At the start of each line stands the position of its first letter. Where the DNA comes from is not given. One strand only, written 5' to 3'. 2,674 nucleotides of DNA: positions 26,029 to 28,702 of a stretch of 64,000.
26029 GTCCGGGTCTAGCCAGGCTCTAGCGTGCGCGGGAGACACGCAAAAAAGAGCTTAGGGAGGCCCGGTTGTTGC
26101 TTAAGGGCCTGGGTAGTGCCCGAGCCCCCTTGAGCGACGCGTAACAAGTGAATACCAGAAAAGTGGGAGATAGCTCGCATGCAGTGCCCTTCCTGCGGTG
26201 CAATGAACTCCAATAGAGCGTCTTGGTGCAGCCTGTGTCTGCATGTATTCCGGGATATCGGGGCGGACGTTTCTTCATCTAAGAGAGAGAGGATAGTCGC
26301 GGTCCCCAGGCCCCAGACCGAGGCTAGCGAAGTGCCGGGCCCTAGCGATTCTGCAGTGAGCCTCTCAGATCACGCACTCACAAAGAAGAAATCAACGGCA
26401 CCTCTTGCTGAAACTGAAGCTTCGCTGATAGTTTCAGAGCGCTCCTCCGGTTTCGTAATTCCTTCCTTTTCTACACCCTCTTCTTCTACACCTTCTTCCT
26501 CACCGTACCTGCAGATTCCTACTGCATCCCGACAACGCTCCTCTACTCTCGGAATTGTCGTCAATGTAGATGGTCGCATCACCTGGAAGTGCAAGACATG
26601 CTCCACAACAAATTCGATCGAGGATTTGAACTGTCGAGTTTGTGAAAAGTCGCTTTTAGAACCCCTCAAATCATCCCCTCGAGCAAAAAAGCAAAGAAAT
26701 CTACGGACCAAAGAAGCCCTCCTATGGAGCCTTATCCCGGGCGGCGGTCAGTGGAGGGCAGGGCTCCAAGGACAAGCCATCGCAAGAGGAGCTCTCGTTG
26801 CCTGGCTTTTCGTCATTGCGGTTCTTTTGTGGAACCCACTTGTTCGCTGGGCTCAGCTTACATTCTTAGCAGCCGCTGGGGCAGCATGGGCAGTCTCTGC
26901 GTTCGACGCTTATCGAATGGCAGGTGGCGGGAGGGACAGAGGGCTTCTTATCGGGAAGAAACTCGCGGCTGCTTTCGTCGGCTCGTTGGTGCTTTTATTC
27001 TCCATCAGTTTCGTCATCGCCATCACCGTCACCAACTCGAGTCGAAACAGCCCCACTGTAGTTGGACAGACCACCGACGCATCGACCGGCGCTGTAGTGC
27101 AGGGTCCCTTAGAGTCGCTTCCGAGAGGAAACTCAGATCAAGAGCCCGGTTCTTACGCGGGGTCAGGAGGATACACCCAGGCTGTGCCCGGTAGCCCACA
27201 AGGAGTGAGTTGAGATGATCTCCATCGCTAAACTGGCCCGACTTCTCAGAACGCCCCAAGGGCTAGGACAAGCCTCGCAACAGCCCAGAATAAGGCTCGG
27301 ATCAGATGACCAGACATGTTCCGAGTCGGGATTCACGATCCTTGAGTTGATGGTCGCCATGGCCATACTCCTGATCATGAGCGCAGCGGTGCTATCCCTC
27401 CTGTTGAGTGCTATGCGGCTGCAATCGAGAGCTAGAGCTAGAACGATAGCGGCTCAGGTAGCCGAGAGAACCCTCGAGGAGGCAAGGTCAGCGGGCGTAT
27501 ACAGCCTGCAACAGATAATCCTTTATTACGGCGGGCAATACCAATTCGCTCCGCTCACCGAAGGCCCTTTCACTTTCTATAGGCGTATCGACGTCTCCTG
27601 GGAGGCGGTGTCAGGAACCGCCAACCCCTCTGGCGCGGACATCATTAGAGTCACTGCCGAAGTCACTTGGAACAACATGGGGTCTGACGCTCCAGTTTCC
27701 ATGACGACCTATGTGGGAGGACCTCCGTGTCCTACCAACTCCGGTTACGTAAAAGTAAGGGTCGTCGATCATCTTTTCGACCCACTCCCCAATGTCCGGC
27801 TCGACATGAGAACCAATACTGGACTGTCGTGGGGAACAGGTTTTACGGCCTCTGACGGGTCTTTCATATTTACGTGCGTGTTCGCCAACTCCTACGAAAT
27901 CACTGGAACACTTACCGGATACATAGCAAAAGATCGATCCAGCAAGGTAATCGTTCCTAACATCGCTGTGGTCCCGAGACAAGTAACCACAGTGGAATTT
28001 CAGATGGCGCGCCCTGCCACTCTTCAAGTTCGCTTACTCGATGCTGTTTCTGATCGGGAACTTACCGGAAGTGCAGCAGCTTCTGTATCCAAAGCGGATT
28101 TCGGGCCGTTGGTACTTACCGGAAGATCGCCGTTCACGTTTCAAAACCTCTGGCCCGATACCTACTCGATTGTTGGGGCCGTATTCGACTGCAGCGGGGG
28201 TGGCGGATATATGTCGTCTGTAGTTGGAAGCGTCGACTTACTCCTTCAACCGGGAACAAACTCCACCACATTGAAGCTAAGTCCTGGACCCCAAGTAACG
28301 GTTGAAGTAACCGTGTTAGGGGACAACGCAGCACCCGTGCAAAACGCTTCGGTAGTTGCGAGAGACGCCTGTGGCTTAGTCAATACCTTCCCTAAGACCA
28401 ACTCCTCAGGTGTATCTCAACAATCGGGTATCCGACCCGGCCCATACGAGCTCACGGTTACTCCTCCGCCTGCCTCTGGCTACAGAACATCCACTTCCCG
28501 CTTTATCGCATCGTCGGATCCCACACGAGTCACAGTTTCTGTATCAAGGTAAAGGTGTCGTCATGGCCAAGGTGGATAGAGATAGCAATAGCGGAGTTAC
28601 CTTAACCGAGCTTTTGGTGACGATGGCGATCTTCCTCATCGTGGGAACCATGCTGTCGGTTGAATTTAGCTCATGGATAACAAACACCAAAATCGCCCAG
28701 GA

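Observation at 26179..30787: Orphan four-gene type-IV (pseudo)pilin-like cassette with atypical large members and no assembly machinery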

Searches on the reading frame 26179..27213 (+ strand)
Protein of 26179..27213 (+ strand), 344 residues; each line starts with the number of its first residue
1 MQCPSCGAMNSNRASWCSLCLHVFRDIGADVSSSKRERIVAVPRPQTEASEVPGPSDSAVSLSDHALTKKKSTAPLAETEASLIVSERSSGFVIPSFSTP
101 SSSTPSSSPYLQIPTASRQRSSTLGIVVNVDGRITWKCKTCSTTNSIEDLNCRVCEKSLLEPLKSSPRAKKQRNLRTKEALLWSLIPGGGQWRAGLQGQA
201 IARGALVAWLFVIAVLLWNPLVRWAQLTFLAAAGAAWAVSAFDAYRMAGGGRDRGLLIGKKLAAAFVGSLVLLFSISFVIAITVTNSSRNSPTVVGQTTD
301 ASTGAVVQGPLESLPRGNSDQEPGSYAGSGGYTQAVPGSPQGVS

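Call 3: search_protein_families(library=pfam, proteins=[window:26179-27213:+], max_evalue=1)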
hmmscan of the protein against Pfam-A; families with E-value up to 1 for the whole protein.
window:26179-27213:+ (344 aa): 6 families
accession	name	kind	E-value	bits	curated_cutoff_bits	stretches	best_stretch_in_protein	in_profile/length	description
PF14952.11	zf-tcix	-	0.0085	16.1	31.2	1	2-26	12-38/42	Putative treble-clef, zinc-finger, Zn-binding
PF18073.7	Zn_ribbon_LapB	-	0.016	15.3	25.7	0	2-11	16-25/28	Rubredoxin metal binding domain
PF00641.23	Zn_ribbon_RanBP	-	0.022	14.5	27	1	136-156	5-25/30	Zn-finger in Ran binding protein and others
PF24463.1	DUF7577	-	0.043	13.9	28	1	2-21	4-23/27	Domain of unknown function (DUF7577)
PF12773.13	DZR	-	0.062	13.9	27.3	0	3-20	27-44/45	Double zinc ribbon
PF18912.6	DZR_2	-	0.086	13.1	27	1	2-24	9-31/56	Double zinc ribbon domain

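Call 4: search_protein_families(library=ncbifam, proteins=[window:26179-27213:+], max_evalue=1)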
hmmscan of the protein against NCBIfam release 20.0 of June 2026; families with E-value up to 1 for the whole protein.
window:26179-27213:+ (344 aa): 4 families
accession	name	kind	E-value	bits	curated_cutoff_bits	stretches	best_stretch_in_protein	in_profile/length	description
NF041910.1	HVO_0416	equivalog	0.014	15.2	80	1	2-20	36-54/58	HVO_0416 family zinc finger protein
NF053632.1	heli_RadD_YejH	equivalog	0.035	12.4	720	1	137-174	431-468/573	DNA repair helicase RadD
NF003161.0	PRK04136.1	equivalog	0.22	11.1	54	1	138-169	17-48/49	50S ribosomal protein L40e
NF051898.1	MBSP1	equivalog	0.23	10.9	320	0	135-175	50-90/289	biosurfactant protein 1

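Call 54: find_homologous_proteins(query=window:26179-27210:+)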
Query window:26179-27210:+ (344 aa): 4 proteins with E <= 0.001 among 8000 candidates.
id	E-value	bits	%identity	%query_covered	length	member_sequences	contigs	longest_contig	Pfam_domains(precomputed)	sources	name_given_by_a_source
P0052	1.0e-220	750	100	100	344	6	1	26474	-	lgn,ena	-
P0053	1.4e-49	187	37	100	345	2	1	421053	PF13240.12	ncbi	-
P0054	1.1e-16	79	28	84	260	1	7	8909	-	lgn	-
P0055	4.6e-14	71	29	83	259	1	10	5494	-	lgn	-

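Call 55: find_encoding_contigs(protein=P0054, flank=8000, max_places=2)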
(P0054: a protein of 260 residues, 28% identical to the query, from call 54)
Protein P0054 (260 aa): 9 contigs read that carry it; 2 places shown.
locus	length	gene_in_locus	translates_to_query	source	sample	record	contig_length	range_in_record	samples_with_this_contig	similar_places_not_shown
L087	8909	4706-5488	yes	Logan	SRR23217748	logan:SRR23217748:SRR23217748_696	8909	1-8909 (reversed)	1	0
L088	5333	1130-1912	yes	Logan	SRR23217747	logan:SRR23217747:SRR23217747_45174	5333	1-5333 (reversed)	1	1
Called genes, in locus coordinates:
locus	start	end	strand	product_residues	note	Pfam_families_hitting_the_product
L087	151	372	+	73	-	-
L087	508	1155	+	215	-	-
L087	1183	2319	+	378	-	PF13439:Glyco_transf_4, PF13579:Glyco_trans_4_4 (weak), PF20706:GT4-conflict, PF00534:Glycos_transf_1, PF13692:Glyco_trans_1_4, PF13524:Glyco_trans_1_2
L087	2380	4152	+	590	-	PF00501:AMP-binding, PF23562:AMP-binding_C_3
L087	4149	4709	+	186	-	-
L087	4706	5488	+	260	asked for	-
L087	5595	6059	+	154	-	-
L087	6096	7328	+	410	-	PF01656:CbiA, PF02374:ArsA_ATPase, PF13614:AAA_31, PF17886:ArsA_HSP20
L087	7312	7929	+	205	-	-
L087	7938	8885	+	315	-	PF00480:ROK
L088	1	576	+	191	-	?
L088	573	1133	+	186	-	-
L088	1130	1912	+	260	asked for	-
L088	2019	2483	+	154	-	-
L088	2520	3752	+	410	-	PF01656:CbiA, PF02374:ArsA_ATPase, PF13614:AAA_31, PF17886:ArsA_HSP20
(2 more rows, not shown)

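Call 56: find_encoding_contigs(protein=P0052, flank=10000, max_places=2)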
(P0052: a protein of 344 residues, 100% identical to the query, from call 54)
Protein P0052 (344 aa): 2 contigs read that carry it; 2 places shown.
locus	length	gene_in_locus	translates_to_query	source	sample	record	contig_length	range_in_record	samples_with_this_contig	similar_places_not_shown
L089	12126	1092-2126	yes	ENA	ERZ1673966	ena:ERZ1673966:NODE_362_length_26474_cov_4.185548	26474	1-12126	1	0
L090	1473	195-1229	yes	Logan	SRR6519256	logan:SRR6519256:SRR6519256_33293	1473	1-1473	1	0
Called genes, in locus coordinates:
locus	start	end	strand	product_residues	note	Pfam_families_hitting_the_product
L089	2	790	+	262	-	?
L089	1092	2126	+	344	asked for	-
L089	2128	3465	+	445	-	PF07963:N_methyl (weak), PF13620:CarboxypepD_reg (weak)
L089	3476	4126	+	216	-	PF07963:N_methyl (weak)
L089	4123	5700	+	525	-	-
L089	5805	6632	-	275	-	PF11716:MDMPI_N, PF12867:DinB_2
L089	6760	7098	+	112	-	PF12680:SnoaL_2 (weak)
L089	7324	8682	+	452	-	PF07969:Amidohydro_3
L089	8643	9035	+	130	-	PF01979:Amidohydro_1, PF07969:Amidohydro_3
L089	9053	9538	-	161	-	PF00571:CBS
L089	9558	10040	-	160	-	PF00571:CBS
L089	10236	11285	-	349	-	-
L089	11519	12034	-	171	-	PF14512:TM1586_NiRdase (faint), PF00881:Nitroreductase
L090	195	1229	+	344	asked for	-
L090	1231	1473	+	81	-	?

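Call 85: search_protein_representatives(protein=window:26179-27210:+)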
Query: 344 residues. Proteins with E-value up to 0.001 (for the whole library): 278; up to 1e-10: 89; up to 1e-30: 3. The best 150 are listed.
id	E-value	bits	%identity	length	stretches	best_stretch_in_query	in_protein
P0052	3.3e-221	749.7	100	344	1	1-344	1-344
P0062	1.6e-38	149.3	43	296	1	99-339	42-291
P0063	2.8e-33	132.0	50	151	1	195-332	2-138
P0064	1.5e-30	123.1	31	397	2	59-306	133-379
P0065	9.2e-27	110.6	33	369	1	89-292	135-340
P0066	1.3e-25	106.9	33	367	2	120-301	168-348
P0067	2.4e-24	102.7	36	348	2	60-296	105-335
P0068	6.1e-24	101.4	44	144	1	195-333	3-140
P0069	4.0e-21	92.1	33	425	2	127-306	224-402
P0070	7.2e-21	91.3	33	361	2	126-283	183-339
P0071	4.5e-20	88.6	31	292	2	93-299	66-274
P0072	3.1e-19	85.9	30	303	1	3-277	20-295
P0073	5.7e-19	85.0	29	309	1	2-282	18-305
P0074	7.4e-19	84.6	31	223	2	102-276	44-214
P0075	2.5e-18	82.9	39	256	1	117-282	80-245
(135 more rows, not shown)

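Call 86: find_encoding_contigs(protein=P0064, flank=6000, max_places=2)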
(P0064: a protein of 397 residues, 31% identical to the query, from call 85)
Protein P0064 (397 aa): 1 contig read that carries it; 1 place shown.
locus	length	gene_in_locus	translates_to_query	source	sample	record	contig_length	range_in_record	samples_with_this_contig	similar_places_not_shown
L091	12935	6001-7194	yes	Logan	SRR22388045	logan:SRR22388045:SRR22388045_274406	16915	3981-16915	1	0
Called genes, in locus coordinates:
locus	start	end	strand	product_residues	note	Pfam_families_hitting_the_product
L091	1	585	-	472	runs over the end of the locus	PF01425:Amidase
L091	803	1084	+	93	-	-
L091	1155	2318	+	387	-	PF02515:CoA_transf_3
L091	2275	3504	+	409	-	PF13439:Glyco_transf_4, PF13579:Glyco_trans_4_4, PF20706:GT4-conflict (weak), PF00534:Glycos_transf_1, PF13692:Glyco_trans_1_4, PF13524:Glyco_trans_1_2 (weak)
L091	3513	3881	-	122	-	PF01894:YjbQ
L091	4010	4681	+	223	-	PF11268:DUF3071 (faint)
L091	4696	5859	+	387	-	PF08331:QueG_DUF1730, PF13484:Fer4_16, PF13646:HEAT_2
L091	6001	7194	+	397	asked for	-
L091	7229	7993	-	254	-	PF00702:Hydrolase, PF13419:HAD_2, PF13242:Hydrolase_like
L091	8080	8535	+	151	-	PF10604:Polyketide_cyc2, PF03364:Polyketide_cyc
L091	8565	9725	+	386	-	PF01656:CbiA, PF02374:ArsA_ATPase, PF13614:AAA_31, PF17886:ArsA_HSP20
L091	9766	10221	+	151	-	-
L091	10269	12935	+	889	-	?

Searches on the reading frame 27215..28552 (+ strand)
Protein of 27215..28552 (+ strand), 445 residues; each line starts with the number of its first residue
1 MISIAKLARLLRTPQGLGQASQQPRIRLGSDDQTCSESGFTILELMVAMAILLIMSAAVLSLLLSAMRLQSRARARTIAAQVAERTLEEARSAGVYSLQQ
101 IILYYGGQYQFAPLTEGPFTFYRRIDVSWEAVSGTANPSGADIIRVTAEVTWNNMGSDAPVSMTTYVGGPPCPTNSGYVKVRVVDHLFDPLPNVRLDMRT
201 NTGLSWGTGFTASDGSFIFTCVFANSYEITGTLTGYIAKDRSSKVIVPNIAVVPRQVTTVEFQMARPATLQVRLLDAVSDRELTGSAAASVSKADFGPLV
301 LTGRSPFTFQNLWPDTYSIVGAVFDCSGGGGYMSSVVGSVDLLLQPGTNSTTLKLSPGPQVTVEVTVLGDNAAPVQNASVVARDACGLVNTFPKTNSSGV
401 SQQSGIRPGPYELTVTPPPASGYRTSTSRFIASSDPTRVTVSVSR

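Call 3: search_protein_families(library=pfam, proteins=[window:27215-28552:+], max_evalue=1)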
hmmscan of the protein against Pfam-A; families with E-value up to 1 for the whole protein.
window:27215-28552:+ (445 aa): 7 families
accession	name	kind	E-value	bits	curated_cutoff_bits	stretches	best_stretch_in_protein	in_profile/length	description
PF13620.12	CarboxypepD_reg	-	1.4e-09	38.6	32.3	2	362-442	1-80/82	Carboxypeptidase regulatory-like domain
PF07963.17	N_methyl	-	2e-06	27.6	21.2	1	37-60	4-27/27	Prokaryotic N-terminal methylation motif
PF17210.9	SdrD_B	-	0.00043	20.9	29.7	0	372-427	21-74/112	SdrD B-like domain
PF17802.7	SpaA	-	0.055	14.1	23.1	0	394-429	37-71/91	Prealbumin-like fold domain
PF24025.1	Ig_DR_A0283-like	-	0.06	14.1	27.1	1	362-419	8-66/102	DR_A0283-like, Ig-like domain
PF02369.22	Big_1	-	0.065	13.8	34.9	0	360-402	18-63/93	Bacterial Ig-like domain (group 1)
PF24107.1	DUF7382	-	0.095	13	27.4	1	356-386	16-45/65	Domain of unknown function (DUF7382)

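Call 4: search_protein_families(library=ncbifam, proteins=[window:27215-28552:+], max_evalue=1)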
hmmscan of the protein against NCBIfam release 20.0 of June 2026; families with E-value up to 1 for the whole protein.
window:27215-28552:+ (445 aa): 16 families
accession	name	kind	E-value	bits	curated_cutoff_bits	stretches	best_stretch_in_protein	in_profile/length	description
NF041013.1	T4P_ComGE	equivalog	3.2e-06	27.2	49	1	39-100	5-66/83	competence type IV pilus minor pilin ComGE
TIGR01707.1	gspI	equivalog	7.2e-06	26.4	44.35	1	39-91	1-53/101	type II secretion system minor pseudopilin GspI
TIGR01708.2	typeII_sec_gspH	equivalog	4.3e-05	23.6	80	1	37-112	1-73/169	type II secretion system minor pseudopilin GspH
TIGR02532.1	IV_pilin_GFxxxE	domain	4.7e-05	23.1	16.3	1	38-60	2-24/24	prepilin-type N-terminal cleavage/methylation domain-containing protein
NF038303.1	EPS_HpsB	equivalog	0.0005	20.1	150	1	36-85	1-50/211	hormogonium polysaccharide secretion pseudopilin HpsB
TIGR02523.1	type_IV_pilV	equivalog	0.0011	19.4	52.2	1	38-92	2-56/139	type IV pilus modification protein PilV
NF047828.1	T3SSXpsI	equivalog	0.0016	18.5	150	1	39-155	3-114/132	type II secretion system protein XpsI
NF007800.0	PRK10506.1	equivalog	0.0026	17.6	158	1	36-84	7-52/163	prepilin peptidase-dependent protein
NF007848.0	PRK10557.1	equivalog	0.0095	15.3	120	1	33-67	6-43/192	prepilin peptidase-dependent protein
NF038304.1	EPS_HpsC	equivalog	0.013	15.1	200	1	30-81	13-64/318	hormogonium polysaccharide secretion pseudopilin HpsC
TIGR02599.1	TIGR02599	subfamily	0.017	14.4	256.5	1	39-89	1-51/361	Verru_Chthon cassette protein C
NF007862.0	PRK10574.1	equivalog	0.019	15.1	138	1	37-58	4-25/145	prepilin peptidase-dependent pilin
TIGR01710.1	typeII_sec_gspG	equivalog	0.024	14.7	88.85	1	38-83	1-43/134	type II secretion system major pseudopilin GspG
NF041002.1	pilin_ComGF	equivalog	0.028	14.6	80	1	37-69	1-33/139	competence type IV pilus minor pilin ComGF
TIGR01711.1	gspJ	equivalog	0.047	13.5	64.85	1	39-77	2-40/192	type II secretion system minor pseudopilin GspJ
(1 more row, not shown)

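Call 41: search_solved_structures(query=A4, max_evalue=1)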
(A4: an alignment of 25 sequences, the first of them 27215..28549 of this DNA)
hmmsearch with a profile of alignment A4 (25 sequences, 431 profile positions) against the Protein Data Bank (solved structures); distinct sequences matched with E-value up to 1: 12.
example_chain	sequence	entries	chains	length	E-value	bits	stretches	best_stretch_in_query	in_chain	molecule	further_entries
9c7v_B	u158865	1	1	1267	2.7e-06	29.8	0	154-199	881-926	BOS complex subunit NOMO2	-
6fwv_A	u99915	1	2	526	7.4e-06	28.4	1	148-397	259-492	Collagen Adhesion protein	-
10ps_A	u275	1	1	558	0.00011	24.6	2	155-206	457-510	Serine-aspartate repeat-containing protein D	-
4wi0_B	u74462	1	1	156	0.00012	24.4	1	155-211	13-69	Cellulosomal scaffoldin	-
4u3s_B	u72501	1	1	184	0.00019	23.7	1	155-211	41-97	Cellulosomal scaffoldin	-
3qva_A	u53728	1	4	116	0.0041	19.3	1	158-219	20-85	Transthyretin-like protein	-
9lab_B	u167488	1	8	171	0.0083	18.3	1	7-32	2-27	MSHA major pilin subunit MshA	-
3irp_X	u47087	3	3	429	0.033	16.3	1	155-217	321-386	Uro-adherence factor A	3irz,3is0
9c7u_B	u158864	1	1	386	0.048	15.8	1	152-198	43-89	BOS complex subunit NOMO2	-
8sqx_A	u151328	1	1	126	0.17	14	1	365-402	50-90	Putative surface anchored protein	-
9egp_A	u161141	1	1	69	0.29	13.2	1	6-29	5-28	Geopilin domain 1 protein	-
7tgg_A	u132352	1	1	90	0.58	12.2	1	6-29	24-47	Geopilin domain 1 protein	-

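Call 57: find_homologous_proteins(query=window:27215-28549:+)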
Query window:27215-28549:+ (445 aa): 6 proteins with E <= 0.001 among 8000 candidates.
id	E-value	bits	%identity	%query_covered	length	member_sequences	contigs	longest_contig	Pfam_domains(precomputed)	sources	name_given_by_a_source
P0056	3.8e-284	960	99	100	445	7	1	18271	PF07963.18,PF13620.13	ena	-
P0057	4.3e-194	663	69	100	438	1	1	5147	PF07963.18,PF13620.13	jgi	jgi:type II secretory pathway pseudopilin PulG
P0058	1.2e-152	527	60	92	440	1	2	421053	PF13620.13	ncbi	-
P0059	3.4e-150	519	59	93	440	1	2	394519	PF13620.13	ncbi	-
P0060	1.0e-149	517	55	100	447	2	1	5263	PF13620.13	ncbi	-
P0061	6.1e-7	47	28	64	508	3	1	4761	-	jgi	-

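Call 66: predict_structure(alignment_id=A6)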
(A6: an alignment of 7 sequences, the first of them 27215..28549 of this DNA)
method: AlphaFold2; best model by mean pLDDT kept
length: 445 residues; sequences in the alignment: 7
mean_pLDDT: 75.7   pTM: 0.54
mean pLDDT of the five models: 75.7, 71.3, 70.4, 67.0, 51.9
residues with pLDDT >= 90: 52; 70-90: 285; 50-70: 52; < 50: 56
segments of 3 or more residues with pLDDT < 50: 1-38, 133-141, 329-335
pLDDT, mean of each block of 10 residues (from residue 1): 40 33 31 40 73 81 79 84 82 58 72 85 80 44 73 82 74 79 88 88 80 84 87 82 84 83 88 84 79 67 84 80 63 51 85 77 90 92 85 95 85 90 88 74 86
secondary structure, 60 per line:
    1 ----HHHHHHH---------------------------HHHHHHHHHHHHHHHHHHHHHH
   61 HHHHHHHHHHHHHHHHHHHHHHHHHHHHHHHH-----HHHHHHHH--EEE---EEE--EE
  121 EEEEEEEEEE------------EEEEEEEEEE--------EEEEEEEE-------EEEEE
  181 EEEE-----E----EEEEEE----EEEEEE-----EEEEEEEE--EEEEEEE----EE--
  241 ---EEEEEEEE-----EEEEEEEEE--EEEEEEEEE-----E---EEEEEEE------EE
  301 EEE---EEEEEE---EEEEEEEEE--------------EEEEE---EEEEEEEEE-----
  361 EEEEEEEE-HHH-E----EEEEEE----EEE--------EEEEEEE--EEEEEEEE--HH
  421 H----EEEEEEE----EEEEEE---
elements in order: H5-11 H39-92 H98-105 E108-110 E114-116 E119-130 E143-152 E161-168 E176-184 E195-200 E205-210 E216-223 E226-232 E244-251 E257-265 E268-276 E286-292 E299-303 E307-312 E316-324 E339-343 E347-355 E361-368 E379-384 E389-391 E400-406 E409-416 E426-432 E437-442

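Call 72: search_protein_families(library=pfam, alignment_id=A4, max_evalue=0.05)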
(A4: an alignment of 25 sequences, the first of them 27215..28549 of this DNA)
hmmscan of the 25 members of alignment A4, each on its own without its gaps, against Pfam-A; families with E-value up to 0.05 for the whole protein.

A. member 1, window:27215-28549:+ (445 aa): 3 families
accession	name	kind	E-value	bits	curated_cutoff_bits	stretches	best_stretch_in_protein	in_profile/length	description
PF13620.12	CarboxypepD_reg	-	1.4e-09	38.6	32.3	2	362-442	1-80/82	Carboxypeptidase regulatory-like domain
PF07963.17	N_methyl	-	2e-06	27.6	21.2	1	37-60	4-27/27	Prokaryotic N-terminal methylation motif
PF17210.9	SdrD_B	-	0.00043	20.9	29.7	0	372-427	21-74/112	SdrD B-like domain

B. families by the number of members that match (of 25 scanned): 21 families
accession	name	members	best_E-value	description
PF13620.12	CarboxypepD_reg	23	3.8e-13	Carboxypeptidase regulatory-like domain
PF07963.17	N_methyl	20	1.4e-07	Prokaryotic N-terminal methylation motif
PF17210.9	SdrD_B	7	2.7e-05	SdrD B-like domain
PF24025.1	Ig_DR_A0283-like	5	0.0002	DR_A0283-like, Ig-like domain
PF17802.7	SpaA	4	2.9e-08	Prealbumin-like fold domain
PF02369.22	Big_1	4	0.00043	Bacterial Ig-like domain (group 1)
PF23194.1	NOMO_5th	3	0.0027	NOMO fifth transthyretin-like domain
PF17789.7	MG4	3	0.0062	Macroglobulin domain MG4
PF11974.14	bMG3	1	0.00016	Bacterial alpha-2-macroglobulin MG3 domain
PF11773.13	ComGE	1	0.00081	Competence system putative prepilin ComGE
PF16180.10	RelB_leu_zip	1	0.0015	RelB leucine zipper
PF10577.15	FAM171A1-2-B_N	1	0.0027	FAM171A1/A2/B, N-terminal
PF08308.17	PEGA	1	0.0042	PEGA domain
PF20608.4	Phage_tube_C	1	0.014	Phage tail tube protein C-terminal domain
PF23960.2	DUF7289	1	0.016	Family of unknown function (DUF7289)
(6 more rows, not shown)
